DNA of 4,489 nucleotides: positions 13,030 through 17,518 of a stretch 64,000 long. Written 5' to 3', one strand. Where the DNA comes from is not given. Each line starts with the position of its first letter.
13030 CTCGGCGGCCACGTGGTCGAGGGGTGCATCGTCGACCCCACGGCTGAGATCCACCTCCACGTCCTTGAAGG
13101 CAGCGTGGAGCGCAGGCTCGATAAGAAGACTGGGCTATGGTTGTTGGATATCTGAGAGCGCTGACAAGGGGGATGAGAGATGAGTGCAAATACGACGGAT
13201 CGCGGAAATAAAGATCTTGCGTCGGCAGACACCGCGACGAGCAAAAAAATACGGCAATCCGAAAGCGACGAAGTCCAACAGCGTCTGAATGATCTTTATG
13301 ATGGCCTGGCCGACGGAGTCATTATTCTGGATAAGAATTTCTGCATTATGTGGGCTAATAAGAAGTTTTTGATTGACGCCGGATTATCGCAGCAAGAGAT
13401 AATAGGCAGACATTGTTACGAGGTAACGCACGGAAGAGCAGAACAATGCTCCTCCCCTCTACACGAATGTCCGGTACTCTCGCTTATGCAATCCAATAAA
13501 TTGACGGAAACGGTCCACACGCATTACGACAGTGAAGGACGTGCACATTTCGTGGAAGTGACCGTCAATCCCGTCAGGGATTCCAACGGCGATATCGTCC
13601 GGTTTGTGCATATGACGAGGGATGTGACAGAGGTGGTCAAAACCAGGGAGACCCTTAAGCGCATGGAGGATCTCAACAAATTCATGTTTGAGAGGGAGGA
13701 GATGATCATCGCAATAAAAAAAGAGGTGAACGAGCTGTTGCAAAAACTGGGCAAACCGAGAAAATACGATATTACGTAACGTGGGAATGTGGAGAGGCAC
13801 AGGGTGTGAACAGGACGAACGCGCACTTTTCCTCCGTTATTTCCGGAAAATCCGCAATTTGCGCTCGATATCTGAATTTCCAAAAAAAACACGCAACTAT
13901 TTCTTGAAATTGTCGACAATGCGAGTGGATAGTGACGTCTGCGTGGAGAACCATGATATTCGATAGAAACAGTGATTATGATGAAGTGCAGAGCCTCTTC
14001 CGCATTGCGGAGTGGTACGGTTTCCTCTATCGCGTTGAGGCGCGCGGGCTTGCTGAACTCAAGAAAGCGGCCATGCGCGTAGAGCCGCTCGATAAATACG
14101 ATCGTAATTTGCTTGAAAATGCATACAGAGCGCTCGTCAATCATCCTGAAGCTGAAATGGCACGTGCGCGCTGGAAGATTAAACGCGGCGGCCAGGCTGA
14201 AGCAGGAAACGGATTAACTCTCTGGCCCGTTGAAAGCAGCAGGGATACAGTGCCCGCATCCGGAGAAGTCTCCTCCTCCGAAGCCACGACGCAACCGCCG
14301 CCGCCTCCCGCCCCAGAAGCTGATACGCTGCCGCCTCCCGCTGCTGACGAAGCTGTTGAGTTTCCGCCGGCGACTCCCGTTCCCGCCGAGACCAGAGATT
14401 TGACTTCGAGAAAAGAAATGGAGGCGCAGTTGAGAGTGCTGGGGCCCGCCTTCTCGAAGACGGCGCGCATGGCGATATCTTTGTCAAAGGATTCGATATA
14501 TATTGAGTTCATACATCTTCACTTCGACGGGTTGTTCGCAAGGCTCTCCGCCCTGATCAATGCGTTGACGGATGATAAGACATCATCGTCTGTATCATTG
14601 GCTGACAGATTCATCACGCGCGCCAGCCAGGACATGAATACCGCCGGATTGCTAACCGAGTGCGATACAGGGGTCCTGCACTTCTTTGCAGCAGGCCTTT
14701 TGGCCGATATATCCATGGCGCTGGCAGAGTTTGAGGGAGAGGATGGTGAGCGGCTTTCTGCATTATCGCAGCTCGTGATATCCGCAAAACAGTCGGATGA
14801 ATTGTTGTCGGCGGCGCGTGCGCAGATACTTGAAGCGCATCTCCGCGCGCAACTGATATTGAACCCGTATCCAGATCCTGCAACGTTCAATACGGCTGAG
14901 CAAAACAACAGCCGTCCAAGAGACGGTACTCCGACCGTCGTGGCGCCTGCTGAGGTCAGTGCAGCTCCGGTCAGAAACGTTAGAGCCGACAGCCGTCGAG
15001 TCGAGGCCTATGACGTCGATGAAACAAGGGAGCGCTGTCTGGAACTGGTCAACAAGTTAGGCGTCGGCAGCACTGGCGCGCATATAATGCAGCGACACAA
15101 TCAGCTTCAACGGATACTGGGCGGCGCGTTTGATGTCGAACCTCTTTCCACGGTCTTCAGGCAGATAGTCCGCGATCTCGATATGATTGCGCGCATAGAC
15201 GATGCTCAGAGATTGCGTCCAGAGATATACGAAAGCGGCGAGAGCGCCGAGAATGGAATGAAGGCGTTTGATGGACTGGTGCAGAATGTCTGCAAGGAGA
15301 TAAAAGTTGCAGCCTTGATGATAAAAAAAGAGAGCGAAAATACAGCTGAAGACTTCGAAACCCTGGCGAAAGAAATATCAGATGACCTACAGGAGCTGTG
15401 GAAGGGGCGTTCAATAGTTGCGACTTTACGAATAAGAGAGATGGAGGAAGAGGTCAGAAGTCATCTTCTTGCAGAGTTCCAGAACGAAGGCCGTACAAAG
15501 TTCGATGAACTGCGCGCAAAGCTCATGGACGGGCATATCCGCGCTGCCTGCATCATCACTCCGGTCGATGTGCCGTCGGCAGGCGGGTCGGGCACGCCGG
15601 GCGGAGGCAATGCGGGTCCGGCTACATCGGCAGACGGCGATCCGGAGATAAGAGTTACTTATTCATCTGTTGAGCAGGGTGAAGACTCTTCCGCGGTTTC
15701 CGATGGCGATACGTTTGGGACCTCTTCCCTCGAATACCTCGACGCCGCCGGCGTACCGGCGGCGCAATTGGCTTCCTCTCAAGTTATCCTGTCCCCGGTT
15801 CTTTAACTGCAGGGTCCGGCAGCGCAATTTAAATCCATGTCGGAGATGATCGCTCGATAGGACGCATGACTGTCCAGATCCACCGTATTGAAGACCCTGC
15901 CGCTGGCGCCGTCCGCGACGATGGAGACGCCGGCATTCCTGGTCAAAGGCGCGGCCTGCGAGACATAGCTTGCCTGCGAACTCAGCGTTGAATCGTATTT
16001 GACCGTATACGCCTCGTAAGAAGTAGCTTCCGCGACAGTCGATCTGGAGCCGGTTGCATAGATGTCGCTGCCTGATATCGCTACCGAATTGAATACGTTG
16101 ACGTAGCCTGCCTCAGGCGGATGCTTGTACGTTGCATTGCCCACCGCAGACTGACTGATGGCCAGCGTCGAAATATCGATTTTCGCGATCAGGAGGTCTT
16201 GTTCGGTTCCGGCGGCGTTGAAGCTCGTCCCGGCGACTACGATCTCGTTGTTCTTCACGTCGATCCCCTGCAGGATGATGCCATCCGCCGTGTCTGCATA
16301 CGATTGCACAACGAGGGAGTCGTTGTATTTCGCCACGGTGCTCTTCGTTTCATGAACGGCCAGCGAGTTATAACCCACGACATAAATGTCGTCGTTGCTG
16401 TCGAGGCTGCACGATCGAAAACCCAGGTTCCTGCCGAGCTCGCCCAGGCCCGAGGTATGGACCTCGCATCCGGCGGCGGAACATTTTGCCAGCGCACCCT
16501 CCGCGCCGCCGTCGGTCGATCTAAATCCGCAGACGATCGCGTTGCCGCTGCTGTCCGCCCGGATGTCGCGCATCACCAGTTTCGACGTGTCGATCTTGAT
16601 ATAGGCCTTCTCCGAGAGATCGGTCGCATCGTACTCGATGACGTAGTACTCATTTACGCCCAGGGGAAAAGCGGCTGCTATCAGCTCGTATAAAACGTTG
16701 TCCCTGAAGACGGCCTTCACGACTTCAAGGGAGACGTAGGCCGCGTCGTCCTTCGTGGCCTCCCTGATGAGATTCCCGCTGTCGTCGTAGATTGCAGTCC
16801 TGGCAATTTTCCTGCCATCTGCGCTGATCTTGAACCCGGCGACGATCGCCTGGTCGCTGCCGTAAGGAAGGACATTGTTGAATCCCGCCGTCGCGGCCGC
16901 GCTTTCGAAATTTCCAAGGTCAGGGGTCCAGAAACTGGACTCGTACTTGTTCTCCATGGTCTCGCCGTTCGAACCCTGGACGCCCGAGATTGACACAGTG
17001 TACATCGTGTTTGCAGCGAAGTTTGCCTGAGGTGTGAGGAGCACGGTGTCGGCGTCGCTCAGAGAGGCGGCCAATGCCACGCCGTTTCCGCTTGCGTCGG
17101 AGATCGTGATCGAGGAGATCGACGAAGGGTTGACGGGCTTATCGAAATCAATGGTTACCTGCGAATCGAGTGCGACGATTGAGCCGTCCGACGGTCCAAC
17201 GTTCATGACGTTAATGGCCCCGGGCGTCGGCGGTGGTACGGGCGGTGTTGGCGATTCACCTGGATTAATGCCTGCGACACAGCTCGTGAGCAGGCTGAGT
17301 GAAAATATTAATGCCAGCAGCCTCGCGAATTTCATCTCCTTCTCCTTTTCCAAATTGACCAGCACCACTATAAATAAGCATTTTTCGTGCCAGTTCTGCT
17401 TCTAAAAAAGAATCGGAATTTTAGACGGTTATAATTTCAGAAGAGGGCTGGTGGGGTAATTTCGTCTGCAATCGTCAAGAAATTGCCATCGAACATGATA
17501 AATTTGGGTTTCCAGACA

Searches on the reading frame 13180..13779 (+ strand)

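Call 69: search_protein_families(library=pfam, proteins=[window:13180-13779:+], max_evalue=0.00001)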
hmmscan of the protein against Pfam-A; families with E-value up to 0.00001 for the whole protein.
window:13180-13779:+ (199 aa): 3 families
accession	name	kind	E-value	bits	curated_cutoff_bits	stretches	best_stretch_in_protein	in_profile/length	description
PF08448.16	PAS_4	-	3.4e-15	56.7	23.1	1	41-153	2-109/110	PAS fold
PF13426.13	PAS_9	-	4.4e-13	49.8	27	1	45-151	2-103/103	PAS domain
PF00989.32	PAS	-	1.4e-09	38.3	22.6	1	36-149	3-113/113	PAS fold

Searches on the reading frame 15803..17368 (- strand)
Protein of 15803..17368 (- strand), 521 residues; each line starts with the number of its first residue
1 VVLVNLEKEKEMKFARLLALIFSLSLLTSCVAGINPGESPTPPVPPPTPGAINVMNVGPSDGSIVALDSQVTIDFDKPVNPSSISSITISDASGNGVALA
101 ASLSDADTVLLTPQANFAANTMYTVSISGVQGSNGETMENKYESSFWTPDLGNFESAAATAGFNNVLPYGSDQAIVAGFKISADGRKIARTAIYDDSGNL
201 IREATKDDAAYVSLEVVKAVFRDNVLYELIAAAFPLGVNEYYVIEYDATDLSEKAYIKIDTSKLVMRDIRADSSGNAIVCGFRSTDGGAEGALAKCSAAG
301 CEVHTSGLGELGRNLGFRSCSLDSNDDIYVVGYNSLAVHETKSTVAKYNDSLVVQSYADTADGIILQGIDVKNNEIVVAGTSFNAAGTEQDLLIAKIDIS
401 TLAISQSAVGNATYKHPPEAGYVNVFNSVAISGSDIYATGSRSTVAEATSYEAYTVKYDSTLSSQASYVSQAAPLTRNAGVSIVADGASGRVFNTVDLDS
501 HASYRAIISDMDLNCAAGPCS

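Call 69: search_protein_families(library=pfam, proteins=[window:15803-17368:-], max_evalue=0.00001)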
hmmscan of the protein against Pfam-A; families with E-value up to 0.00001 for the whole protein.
window:15803-17368:- (521 aa): 1 family
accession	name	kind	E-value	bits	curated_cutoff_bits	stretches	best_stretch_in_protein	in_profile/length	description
PF13205.12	Big_5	-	2.1e-13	51.4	23.6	1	51-148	4-105/105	Bacterial Ig-like domain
